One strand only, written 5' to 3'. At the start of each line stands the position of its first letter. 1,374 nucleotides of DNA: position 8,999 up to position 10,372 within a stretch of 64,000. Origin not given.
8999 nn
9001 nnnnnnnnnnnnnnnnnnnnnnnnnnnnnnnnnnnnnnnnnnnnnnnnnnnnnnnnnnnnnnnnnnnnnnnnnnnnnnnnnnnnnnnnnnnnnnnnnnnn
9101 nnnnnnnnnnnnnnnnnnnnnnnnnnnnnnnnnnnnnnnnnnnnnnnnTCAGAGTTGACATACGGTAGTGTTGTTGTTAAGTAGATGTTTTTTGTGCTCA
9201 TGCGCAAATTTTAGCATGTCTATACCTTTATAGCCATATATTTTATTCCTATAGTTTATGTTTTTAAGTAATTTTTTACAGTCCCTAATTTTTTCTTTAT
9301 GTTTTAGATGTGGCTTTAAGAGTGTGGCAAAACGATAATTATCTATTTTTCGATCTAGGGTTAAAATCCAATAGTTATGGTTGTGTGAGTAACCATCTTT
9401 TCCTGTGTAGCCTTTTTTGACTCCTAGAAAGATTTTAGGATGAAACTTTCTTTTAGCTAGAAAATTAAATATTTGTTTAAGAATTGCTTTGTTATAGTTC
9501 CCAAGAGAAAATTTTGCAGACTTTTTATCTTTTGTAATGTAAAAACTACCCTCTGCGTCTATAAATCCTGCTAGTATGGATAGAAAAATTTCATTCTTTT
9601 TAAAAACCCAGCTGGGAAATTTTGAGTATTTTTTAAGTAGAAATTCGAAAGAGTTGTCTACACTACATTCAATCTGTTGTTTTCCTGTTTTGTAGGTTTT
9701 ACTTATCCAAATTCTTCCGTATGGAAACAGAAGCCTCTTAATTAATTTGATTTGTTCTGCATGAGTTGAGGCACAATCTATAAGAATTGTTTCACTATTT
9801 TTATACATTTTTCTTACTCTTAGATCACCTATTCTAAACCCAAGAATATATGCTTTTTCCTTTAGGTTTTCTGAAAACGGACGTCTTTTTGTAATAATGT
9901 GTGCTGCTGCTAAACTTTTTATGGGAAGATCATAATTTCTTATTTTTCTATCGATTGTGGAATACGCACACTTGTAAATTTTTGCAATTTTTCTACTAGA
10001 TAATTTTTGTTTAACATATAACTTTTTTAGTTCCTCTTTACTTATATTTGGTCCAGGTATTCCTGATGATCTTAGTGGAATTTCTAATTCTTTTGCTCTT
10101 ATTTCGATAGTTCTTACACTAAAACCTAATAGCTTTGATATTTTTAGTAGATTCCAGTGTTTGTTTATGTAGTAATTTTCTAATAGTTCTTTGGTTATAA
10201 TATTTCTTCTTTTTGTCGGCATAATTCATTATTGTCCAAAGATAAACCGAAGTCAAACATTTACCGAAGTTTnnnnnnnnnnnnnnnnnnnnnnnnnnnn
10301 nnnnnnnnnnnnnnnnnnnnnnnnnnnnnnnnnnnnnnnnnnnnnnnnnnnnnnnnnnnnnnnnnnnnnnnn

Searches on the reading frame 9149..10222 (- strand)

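Call 3: search_protein_families(library=pfam, proteins=[window:9149-10222:-], max_evalue=0.01)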
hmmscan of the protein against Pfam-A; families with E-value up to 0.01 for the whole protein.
window:9149-10222:- (357 aa): 3 families
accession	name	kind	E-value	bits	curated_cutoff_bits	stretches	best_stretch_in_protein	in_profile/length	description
PF14528.11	LAGLIDADG_3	-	2.9e-05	24.7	22.5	1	215-273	5-59/82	LAGLIDADG-like domain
PF00961.24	LAGLIDADG_1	-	0.00036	21.8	23.1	1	217-249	1-34/102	LAGLIDADG endonuclease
PF13936.12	HTH_38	-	0.00077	19.6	27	0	63-95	11-42/44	Helix-turn-helix domain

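Call 4: search_protein_families(library=ncbifam, proteins=[window:9149-10222:-], max_evalue=0.01)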
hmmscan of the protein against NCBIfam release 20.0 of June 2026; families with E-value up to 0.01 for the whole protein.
window:9149-10222:- (357 aa): 1 family
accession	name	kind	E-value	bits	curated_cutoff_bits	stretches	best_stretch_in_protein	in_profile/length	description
NF048019.1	IS256_Zn_var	equivalog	0.002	17.5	150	1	61-102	37-78/304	IS256 family transposase, variant Zn-binding type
